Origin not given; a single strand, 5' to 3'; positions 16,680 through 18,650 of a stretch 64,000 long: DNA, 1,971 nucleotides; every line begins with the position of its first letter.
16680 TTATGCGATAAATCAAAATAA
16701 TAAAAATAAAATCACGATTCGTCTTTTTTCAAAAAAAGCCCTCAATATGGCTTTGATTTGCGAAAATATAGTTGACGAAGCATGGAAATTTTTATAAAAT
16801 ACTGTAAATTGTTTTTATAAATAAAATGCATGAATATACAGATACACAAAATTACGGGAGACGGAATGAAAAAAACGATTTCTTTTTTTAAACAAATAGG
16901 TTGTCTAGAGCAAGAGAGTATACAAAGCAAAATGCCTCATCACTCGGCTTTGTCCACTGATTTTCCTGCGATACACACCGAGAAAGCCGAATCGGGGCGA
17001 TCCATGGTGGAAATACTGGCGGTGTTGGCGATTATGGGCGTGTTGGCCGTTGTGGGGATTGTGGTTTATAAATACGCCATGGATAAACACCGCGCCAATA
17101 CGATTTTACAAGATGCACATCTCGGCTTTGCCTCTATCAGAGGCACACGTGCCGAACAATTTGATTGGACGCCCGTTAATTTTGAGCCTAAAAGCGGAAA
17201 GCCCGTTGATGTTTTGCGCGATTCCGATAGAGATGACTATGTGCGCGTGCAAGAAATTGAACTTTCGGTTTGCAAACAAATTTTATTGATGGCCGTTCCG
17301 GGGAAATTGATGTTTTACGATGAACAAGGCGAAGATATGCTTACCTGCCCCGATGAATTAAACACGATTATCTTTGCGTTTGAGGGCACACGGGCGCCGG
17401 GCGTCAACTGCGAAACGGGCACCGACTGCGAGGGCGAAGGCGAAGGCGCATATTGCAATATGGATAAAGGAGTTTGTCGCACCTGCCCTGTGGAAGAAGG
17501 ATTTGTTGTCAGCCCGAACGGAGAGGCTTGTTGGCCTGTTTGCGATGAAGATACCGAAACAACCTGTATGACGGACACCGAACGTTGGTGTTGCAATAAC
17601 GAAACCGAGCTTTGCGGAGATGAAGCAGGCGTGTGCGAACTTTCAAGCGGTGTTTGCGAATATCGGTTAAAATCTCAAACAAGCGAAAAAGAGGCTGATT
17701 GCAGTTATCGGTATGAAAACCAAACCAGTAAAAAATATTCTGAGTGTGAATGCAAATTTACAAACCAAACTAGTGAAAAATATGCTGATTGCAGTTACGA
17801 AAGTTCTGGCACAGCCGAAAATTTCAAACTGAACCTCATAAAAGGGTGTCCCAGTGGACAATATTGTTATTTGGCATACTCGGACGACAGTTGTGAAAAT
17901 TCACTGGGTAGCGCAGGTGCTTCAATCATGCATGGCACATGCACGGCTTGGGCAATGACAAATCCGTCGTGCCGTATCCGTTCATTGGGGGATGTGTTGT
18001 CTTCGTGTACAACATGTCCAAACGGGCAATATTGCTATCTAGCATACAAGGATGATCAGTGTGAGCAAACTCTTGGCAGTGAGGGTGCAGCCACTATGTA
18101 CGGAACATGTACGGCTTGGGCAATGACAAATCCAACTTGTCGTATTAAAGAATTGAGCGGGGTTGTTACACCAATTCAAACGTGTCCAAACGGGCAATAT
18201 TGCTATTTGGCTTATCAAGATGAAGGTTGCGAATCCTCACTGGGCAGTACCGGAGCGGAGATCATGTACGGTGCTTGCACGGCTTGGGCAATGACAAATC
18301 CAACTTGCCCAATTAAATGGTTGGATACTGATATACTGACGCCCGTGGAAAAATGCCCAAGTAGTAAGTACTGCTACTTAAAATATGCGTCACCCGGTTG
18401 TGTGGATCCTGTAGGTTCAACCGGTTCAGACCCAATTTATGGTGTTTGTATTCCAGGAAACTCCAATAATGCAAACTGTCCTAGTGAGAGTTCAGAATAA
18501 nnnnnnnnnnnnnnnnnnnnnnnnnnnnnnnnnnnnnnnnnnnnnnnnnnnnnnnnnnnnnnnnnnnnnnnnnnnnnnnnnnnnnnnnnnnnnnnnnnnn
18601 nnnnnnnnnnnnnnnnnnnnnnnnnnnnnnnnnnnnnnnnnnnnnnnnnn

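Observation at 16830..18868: A giant Cys-rich type IV pilin-like protein occupies the canonical target position and is translationally coupled to avd (TAATG), yet has no VR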

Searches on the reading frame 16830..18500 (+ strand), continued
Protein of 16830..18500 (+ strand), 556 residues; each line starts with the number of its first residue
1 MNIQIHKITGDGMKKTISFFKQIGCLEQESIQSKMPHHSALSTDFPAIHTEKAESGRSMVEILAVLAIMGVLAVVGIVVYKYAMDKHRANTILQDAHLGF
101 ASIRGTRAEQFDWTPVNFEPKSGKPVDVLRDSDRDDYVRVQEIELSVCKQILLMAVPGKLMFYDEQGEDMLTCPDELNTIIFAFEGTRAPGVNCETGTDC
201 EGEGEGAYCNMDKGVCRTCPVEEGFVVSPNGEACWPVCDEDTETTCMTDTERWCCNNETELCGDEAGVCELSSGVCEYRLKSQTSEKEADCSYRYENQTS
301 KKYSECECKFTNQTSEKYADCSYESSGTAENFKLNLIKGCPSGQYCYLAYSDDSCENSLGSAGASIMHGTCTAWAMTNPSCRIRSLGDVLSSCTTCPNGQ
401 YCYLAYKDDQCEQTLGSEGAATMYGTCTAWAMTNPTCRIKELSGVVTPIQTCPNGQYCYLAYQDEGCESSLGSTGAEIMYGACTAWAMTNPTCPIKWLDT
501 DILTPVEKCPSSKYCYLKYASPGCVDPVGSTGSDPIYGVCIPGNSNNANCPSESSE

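Call 90: fold_search(model_id=the predicted structure, library=pdb)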
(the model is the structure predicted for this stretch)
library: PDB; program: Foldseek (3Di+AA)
matches with E <= 10: 237; with E <= 0.001: 0
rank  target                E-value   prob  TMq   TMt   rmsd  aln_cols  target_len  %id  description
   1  5uxb_B                6.9e-01  0.20  0.10  0.16  14.6       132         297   14  Crystal structure of macrolide 2'-phosphotransferase MphH from Brachybacterium faecium, apoenzyme (released 2017-07-26)
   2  1zyl                  8.5e-01  0.28  0.10  0.16  10.6       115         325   14  Crystal Structure of Hypothetical Protein YihE from Escherichia coli (released 2006-09-19)
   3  8a1a_A                1.0e+00  0.01  0.06  0.04  47.2       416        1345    7  Structure of a leucinostatin derivative determined by host lattice display : L1F11V1 construct (released 2022-12-07)
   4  1kfq_A                1.2e+00  0.12  0.08  0.07  11.2       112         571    9  Crystal Structure of Exocytosis-Sensitive Phosphoprotein, pp63/parafusin (Phosphoglucomutse) from Paramecium. OPEN FOR (released 2002-01-16)
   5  6qev_B                1.2e+00  0.01  0.08  0.05  53.2       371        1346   12  EngBF DARPin Fusion 4b B6 (released 2019-11-06)
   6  1ipj_B                1.3e+00  0.02  0.07  0.10  46.5       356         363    8  CRYSTAL STRUCTURES OF RECOMBINANT AND NATIVE SOYBEAN BETA-CONGLYCININ BETA HOMOTRIMERS COMPLEXES WITH N-ACETYL-D-GLUCO (released 2002-05-16)
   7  6qep                  1.3e+00  0.01  0.07  0.04  53.5       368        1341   11  EngBF DARPin Fusion 4b H14 (released 2019-11-06)
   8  8a19_A                1.4e+00  0.01  0.07  0.05  46.5       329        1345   10  Structure of a leucinostatin derivative determined by host lattice display : L1E4V1 construct (released 2022-12-07)
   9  7o0e_A                1.6e+00  0.10  0.06  0.08   9.7        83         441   10  Crystal structure of GH30 (mutant E188A) complexed with aldotriuronic acid from Thermothelomyces thermophila. (released 2021-09-08)
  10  4zji_C                2.0e+00  0.13  0.09  0.16  13.6       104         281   12  PAK1 in complex with 2-chloro-5-ethyl-8-fluoro-11-(4-methylpiperazin-1-yl)-dibenzodiazepine (released 2015-06-24)
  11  2qof                  2.0e+00  0.08  0.09  0.15  12.7       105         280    8  Human EphA3 kinase and juxtamembrane region, Y596F mutant (released 2007-08-21)
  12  7cxm_A                2.0e+00  0.04  0.08  0.05  10.2       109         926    9  Architecture of a SARS-CoV-2 mini replication and transcription complex (released 2020-11-04)
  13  7ncx_AAA              2.1e+00  0.08  0.07  0.08  10.0       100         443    9  Crystal structure of GH30 (double mutant EE) from Thermothelomyces thermophila. (released 2021-09-08)
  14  2qo7                  2.1e+00  0.06  0.08  0.13  12.6       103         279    7  Human EphA3 kinase and juxtamembrane region, dephosphorylated, AMP-PNP bound (released 2007-08-28)
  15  9icz_B                2.1e+00  0.03  0.06  0.10  15.3       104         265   10  C-Methyltransferase SeMT from Saccharopolyspora erythraea (released 2025-12-10)
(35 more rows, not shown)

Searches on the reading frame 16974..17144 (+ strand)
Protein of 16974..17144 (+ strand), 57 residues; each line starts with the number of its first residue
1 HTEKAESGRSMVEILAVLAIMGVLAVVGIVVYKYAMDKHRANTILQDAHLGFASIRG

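Call 49: search_protein_families(library=pfam, proteins=[window:16974-17144:+], max_evalue=10)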
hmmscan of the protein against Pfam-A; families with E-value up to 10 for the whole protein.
seq(57 aa): 3 families
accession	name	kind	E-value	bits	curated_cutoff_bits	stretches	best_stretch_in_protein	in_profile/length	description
PF07963.17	N_methyl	-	0.014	15.3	21.2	1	10-27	8-25/27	Prokaryotic N-terminal methylation motif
PF20082.4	DUF6476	-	0.016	15.6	24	1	9-38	10-39/91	Family of unknown function (DUF6476)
PF10660.14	MitoNEET_N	-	0.094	13.2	23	1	11-40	33-62/64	Iron-containing outer mitochondrial membrane protein N-terminus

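Call 50: search_protein_families(library=ncbifam, proteins=[window:16974-17144:+], max_evalue=10)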
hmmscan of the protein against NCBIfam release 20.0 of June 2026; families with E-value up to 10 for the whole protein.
seq(57 aa): 9 families
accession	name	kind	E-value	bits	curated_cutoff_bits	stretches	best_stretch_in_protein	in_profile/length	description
NF007862.0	PRK10574.1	equivalog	0.003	17.7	138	1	6-46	4-44/145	prepilin peptidase-dependent pilin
NF045534.1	small_EYxxD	equivalog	0.017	14.8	29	1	18-41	13-35/37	EYxxD motif small membrane protein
TIGR02532.1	IV_pilin_GFxxxE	domain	0.018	14.9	16.3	1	10-28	5-23/24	prepilin-type N-terminal cleavage/methylation domain-containing protein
TIGR01708.2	typeII_sec_gspH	equivalog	0.02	14.9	80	1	7-43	2-38/169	type II secretion system minor pseudopilin GspH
NF007800.0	PRK10506.1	equivalog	0.022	14.6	158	1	3-40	5-42/163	prepilin peptidase-dependent protein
TIGR01710.1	typeII_sec_gspG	equivalog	0.023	14.7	88.85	1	8-44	2-36/134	type II secretion system major pseudopilin GspG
NF002722.0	PRK02565.1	equivalog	0.067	12.8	57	1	14-32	20-38/48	photosystem II reaction center protein J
NF011170.0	PRK14572.1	equivalog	0.074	12.1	489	1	14-48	106-141/351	D-alanyl-alanine synthetase A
NF003008.0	PRK03824.1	equivalog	0.16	11.9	125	1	9-53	21-65/135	hydrogenase nickel incorporation protein HypA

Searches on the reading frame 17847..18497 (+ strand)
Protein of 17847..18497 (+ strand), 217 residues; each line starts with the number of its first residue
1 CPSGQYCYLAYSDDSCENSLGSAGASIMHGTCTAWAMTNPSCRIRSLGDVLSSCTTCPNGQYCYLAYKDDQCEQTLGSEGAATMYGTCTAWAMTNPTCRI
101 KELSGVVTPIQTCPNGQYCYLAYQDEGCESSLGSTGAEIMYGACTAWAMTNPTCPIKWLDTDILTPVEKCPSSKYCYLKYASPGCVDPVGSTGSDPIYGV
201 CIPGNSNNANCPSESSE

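Call 83: search_protein_representatives(protein=window:17847-18497:+)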
Query: 217 residues. Proteins with E-value up to 0.001 (for the whole library): 80; up to 1e-10: 52; up to 1e-30: 10. The best 80 are listed.
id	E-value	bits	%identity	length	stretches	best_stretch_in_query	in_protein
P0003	1.7e-93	328.9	70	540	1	1-216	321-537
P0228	6.1e-52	192.9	36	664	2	1-216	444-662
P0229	1.1e-37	146.3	38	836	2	52-211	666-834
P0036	1.4e-35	139.5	40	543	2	51-212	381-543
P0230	4.5e-35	137.8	42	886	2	109-213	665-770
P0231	6.9e-35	137.1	42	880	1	1-213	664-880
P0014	1.0e-34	136.6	39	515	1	1-213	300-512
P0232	1.4e-34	136.1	36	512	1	1-215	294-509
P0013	8.8e-34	133.5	41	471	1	1-179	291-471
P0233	9.4e-31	123.6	35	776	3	1-214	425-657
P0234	1.9e-28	116.1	40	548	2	96-211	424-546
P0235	3.8e-28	115.1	37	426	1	52-201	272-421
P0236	2.2e-27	112.6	38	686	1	1-211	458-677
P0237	4.1e-27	111.7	37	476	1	56-212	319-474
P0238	3.2e-24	102.3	38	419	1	54-212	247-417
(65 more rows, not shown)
